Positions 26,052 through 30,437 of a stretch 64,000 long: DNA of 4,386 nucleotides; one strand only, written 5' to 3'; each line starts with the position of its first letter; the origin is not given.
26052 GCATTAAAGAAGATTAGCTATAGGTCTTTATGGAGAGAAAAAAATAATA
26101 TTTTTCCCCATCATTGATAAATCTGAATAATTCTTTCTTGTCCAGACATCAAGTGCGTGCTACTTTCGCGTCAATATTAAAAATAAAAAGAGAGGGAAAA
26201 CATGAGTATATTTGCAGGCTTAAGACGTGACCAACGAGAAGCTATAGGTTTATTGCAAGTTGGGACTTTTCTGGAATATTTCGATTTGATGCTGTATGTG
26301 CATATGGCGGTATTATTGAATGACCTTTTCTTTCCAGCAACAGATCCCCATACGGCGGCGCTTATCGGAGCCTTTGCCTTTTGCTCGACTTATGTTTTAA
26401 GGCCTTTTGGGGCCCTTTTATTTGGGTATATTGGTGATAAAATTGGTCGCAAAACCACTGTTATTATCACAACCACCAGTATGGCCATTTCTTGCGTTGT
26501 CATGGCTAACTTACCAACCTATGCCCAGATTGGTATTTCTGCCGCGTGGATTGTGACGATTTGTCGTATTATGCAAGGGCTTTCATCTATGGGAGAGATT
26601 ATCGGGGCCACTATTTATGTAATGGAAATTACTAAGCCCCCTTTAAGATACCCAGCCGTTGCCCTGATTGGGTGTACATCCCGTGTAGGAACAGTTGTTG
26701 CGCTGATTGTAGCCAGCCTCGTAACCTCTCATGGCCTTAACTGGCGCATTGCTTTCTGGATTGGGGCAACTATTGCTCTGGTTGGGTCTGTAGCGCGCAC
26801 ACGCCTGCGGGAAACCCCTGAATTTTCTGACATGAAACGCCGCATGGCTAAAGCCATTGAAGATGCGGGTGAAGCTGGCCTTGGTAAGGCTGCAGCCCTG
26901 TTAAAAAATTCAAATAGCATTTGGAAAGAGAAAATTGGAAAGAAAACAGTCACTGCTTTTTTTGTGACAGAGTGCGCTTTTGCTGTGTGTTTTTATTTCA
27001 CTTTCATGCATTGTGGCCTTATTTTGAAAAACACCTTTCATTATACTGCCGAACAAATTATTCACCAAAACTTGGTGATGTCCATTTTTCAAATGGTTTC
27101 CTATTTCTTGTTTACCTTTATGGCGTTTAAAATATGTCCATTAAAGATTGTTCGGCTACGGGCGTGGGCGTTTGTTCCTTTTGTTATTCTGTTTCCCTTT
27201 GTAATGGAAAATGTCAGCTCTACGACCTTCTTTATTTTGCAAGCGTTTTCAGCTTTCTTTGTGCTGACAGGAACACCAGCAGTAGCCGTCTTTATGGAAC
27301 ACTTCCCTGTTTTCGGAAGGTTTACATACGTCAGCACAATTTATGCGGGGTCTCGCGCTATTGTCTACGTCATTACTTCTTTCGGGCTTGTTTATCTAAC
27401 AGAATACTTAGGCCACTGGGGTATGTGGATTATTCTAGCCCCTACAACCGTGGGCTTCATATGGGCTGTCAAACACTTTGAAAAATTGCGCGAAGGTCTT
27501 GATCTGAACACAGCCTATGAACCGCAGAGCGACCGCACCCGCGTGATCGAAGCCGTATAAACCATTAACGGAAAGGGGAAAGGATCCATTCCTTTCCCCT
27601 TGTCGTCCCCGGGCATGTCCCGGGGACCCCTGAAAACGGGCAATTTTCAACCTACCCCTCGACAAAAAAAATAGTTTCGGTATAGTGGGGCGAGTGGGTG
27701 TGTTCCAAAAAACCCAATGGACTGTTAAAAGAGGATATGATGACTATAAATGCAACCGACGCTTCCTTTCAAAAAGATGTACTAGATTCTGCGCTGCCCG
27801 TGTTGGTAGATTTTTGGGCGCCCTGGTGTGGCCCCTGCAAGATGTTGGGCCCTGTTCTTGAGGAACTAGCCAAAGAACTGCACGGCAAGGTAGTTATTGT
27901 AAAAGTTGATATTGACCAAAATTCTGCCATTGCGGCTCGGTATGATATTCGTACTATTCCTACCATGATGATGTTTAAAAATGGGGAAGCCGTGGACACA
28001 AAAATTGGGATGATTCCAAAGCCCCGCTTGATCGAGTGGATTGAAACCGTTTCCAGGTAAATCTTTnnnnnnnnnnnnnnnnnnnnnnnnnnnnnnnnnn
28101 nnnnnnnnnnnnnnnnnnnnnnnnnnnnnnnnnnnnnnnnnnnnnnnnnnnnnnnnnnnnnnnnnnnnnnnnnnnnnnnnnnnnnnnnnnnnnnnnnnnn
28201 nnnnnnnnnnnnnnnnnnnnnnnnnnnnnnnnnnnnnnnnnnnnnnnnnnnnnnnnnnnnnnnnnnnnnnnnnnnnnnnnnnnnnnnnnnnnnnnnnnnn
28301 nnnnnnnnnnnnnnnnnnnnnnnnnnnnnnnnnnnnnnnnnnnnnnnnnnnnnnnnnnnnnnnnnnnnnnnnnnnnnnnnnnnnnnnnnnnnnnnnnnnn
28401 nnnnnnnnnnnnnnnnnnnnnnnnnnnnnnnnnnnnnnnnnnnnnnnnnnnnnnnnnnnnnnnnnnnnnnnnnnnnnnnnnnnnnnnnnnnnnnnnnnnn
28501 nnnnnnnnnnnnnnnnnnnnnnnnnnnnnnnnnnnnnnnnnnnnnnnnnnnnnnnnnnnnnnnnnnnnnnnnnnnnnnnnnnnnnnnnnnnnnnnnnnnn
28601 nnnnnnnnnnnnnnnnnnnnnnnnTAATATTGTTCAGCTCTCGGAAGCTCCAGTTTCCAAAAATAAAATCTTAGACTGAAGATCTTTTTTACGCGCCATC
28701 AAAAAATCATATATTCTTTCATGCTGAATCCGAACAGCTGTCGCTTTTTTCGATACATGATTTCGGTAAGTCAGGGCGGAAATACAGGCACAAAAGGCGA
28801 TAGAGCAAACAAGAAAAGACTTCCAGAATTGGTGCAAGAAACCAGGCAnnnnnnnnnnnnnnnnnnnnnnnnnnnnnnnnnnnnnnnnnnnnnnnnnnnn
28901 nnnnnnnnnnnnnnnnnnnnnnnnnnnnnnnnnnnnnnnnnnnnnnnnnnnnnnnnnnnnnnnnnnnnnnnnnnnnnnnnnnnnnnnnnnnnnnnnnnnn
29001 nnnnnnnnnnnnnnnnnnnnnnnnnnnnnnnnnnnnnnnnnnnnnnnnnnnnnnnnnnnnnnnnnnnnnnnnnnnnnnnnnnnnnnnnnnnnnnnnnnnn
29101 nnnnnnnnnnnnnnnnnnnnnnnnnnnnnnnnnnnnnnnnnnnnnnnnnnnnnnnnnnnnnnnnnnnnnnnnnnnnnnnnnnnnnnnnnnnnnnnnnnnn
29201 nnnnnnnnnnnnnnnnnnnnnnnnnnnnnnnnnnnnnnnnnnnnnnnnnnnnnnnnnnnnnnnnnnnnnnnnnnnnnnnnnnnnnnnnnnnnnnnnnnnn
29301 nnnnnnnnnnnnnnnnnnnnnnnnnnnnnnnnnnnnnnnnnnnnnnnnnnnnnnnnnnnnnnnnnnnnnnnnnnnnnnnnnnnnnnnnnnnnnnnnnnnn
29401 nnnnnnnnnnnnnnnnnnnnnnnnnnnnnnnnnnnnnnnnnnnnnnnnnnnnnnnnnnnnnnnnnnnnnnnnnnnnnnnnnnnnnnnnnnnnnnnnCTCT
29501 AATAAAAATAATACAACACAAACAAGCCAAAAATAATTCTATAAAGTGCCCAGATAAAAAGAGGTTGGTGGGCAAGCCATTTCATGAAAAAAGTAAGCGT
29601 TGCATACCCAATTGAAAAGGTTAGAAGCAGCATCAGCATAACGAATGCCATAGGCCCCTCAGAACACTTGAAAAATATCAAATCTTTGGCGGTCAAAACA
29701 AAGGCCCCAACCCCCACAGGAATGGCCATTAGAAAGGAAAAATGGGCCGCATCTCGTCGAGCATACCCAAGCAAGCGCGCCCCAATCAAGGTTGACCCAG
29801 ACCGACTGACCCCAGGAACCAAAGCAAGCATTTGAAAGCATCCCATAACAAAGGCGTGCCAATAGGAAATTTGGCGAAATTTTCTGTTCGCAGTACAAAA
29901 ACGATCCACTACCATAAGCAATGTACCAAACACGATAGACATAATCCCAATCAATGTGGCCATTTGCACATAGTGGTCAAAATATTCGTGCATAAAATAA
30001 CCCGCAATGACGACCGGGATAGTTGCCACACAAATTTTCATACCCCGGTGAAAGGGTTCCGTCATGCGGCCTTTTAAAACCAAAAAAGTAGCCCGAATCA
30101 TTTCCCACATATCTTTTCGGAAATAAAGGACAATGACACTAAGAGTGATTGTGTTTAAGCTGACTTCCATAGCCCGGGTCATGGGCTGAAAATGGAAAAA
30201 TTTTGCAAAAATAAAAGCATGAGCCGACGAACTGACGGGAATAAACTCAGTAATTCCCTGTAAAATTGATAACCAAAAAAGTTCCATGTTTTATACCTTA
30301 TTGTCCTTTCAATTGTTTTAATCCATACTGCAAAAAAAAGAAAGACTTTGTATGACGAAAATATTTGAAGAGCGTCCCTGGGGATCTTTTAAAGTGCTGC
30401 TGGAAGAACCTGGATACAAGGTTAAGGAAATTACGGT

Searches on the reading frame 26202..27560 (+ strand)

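Call 7: search_protein_families(library=pfam, proteins=[window:26202-27560:+], max_evalue=0.1)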
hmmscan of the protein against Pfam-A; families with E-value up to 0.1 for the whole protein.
window:26202-27560:+ (452 aa): 2 families
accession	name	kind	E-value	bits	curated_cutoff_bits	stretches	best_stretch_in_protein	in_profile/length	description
PF07690.21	MFS_1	-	8.5e-21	74.7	33.4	1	47-313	29-267/347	Major Facilitator Superfamily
PF00083.30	Sugar_tr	-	5.2e-16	59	22.3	1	20-420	7-430/452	Sugar (and other) transporter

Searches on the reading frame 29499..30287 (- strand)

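Call 60: search_protein_families(library=pfam, proteins=[window:29499-30287:-], max_evalue=0.001)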
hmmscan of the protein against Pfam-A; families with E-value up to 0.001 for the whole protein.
window:29499-30287:- (262 aa): 1 family
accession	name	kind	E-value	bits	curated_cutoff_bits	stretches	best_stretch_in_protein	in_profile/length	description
PF02673.24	BacA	-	4.7e-63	213.7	33.4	1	5-255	3-256/257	Bacitracin resistance protein BacA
